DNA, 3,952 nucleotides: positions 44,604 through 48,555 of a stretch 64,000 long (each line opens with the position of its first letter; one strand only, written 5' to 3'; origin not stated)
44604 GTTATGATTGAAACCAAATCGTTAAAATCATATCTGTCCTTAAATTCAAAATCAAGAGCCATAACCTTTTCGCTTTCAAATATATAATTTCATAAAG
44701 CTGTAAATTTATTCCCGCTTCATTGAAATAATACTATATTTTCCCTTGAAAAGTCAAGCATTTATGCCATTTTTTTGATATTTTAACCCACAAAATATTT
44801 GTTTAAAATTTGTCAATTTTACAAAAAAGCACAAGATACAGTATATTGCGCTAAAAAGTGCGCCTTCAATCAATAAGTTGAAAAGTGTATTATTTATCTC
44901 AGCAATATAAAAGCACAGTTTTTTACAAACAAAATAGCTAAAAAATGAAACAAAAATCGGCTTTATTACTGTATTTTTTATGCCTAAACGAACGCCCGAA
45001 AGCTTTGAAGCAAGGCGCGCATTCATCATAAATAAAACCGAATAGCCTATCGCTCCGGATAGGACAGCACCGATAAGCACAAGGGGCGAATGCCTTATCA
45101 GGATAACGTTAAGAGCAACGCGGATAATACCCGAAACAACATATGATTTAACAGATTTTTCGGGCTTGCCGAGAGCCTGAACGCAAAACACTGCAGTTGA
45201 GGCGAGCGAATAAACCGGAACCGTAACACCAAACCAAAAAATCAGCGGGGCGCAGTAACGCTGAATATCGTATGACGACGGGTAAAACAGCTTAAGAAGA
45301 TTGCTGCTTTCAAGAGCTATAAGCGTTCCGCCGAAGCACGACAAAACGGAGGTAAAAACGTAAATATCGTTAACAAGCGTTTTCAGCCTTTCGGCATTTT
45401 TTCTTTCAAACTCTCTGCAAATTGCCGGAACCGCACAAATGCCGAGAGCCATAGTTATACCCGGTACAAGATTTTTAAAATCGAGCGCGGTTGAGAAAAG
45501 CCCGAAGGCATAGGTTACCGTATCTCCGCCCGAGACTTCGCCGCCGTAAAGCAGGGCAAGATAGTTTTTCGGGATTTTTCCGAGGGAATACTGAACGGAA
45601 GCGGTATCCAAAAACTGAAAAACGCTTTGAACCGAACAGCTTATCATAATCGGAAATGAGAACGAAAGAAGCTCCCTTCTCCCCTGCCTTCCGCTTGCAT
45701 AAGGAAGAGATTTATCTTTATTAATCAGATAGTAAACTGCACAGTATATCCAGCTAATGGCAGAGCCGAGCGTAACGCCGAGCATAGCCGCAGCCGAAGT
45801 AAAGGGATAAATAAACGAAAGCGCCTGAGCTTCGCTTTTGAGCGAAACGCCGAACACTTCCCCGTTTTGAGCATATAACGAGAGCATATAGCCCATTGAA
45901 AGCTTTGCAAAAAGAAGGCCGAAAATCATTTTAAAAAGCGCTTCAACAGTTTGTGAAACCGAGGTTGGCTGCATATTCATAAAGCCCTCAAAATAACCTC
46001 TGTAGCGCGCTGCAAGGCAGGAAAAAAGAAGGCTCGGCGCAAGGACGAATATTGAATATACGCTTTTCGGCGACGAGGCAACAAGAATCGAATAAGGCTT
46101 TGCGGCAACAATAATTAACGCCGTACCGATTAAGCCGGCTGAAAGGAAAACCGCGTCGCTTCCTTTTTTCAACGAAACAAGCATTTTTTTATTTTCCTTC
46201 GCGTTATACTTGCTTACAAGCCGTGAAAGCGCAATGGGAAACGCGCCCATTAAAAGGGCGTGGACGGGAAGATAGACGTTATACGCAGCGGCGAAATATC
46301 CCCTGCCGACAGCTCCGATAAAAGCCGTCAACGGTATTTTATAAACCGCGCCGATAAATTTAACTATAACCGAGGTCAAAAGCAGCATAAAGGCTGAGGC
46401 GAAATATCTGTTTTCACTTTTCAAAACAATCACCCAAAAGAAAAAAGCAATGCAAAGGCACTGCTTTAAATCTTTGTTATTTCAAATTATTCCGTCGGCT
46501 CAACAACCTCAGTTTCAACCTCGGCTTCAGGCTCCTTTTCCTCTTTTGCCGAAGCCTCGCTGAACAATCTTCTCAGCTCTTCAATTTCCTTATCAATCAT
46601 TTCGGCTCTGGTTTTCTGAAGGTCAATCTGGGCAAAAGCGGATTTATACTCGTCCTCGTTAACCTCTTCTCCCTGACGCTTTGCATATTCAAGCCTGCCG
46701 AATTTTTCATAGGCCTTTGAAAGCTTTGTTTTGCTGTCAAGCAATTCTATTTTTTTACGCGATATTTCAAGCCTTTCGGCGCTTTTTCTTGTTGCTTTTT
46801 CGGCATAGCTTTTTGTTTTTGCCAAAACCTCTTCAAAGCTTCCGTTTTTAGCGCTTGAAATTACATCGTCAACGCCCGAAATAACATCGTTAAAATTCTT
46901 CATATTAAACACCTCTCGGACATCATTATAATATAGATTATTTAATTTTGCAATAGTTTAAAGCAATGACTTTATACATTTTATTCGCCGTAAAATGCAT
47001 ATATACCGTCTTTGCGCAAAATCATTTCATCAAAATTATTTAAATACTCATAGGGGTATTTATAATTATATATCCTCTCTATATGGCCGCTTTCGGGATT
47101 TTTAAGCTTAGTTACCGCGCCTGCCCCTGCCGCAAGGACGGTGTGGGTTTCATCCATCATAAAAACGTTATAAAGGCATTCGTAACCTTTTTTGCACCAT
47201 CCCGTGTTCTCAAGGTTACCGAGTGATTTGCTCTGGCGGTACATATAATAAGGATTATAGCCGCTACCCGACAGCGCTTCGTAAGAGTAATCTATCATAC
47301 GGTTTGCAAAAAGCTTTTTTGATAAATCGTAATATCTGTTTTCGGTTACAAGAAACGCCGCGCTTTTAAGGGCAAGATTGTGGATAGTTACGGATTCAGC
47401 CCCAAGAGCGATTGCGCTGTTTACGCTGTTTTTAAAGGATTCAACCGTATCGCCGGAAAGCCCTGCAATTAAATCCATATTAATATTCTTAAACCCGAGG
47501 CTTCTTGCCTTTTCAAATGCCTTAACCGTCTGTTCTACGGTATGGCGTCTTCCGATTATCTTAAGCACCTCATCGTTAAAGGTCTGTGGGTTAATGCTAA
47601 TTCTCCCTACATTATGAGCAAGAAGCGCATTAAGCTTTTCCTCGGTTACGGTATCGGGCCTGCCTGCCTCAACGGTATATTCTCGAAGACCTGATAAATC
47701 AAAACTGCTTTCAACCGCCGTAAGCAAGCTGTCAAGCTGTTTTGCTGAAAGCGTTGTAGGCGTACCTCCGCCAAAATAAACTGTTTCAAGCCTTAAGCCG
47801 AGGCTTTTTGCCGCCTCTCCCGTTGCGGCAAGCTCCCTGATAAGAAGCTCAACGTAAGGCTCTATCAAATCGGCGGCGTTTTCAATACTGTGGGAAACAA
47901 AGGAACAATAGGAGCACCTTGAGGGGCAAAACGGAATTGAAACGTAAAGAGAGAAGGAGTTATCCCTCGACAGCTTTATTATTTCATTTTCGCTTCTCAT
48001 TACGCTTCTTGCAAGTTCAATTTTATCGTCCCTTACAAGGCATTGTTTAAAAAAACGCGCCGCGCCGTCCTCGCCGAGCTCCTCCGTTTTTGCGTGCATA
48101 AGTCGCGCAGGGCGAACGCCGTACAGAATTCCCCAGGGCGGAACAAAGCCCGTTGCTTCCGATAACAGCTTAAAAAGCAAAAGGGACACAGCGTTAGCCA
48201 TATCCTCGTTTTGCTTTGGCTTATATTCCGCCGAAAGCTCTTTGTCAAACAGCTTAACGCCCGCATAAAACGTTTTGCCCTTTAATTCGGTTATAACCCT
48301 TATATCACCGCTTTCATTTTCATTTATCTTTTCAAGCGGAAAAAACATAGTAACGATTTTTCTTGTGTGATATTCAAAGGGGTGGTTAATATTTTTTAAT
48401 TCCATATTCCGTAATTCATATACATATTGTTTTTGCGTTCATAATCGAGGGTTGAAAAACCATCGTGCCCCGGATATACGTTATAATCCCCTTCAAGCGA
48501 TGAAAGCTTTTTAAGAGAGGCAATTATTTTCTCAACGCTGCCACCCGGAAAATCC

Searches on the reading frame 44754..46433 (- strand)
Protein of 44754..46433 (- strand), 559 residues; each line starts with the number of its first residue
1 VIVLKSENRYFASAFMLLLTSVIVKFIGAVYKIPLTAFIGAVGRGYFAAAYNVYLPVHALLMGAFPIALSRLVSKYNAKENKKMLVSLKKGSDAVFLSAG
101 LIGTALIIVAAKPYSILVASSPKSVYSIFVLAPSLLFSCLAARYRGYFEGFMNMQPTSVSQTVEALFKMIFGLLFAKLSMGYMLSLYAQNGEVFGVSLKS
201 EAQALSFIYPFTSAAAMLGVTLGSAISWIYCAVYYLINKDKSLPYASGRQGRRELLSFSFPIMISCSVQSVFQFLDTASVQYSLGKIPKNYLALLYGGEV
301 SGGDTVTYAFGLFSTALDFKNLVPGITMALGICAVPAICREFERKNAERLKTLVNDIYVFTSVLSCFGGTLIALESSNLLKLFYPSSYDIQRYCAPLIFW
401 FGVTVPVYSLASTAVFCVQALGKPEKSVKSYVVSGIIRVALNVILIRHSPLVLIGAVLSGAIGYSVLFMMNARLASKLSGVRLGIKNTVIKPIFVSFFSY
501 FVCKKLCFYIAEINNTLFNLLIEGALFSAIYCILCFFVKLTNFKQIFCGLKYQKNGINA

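Call 55: search_protein_families(library=pfam, proteins=[window:44754-46433:-], max_evalue=0.00001)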
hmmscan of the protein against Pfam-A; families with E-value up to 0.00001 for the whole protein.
window:44754-46433:- (559 aa): 1 family
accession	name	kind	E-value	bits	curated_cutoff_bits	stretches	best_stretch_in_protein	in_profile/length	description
PF01943.22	Polysacc_synt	-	3.9e-13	49.9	28.2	1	13-189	4-173/274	Polysaccharide biosynthesis protein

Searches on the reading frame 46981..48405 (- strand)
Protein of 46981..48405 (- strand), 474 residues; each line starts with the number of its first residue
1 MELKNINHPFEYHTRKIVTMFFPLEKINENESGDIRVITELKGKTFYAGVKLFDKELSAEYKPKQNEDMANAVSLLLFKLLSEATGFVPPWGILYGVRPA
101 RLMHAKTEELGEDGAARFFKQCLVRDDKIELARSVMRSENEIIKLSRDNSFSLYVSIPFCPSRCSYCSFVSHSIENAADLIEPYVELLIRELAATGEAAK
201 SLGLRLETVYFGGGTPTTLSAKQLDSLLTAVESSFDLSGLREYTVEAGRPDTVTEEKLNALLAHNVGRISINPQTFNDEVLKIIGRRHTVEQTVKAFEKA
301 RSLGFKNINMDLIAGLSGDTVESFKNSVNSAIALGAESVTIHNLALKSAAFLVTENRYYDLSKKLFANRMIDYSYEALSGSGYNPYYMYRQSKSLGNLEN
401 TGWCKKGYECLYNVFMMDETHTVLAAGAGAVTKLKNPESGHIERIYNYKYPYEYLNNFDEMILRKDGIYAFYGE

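Call 55: search_protein_families(library=pfam, proteins=[window:46981-48405:-], max_evalue=0.00001)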
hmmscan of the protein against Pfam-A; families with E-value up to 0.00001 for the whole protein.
window:46981-48405:- (474 aa): 1 family
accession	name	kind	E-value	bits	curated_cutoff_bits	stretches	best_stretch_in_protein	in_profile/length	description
PF04055.27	Radical_SAM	-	1.9e-27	96.9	29.5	1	155-329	2-164/166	Radical SAM superfamily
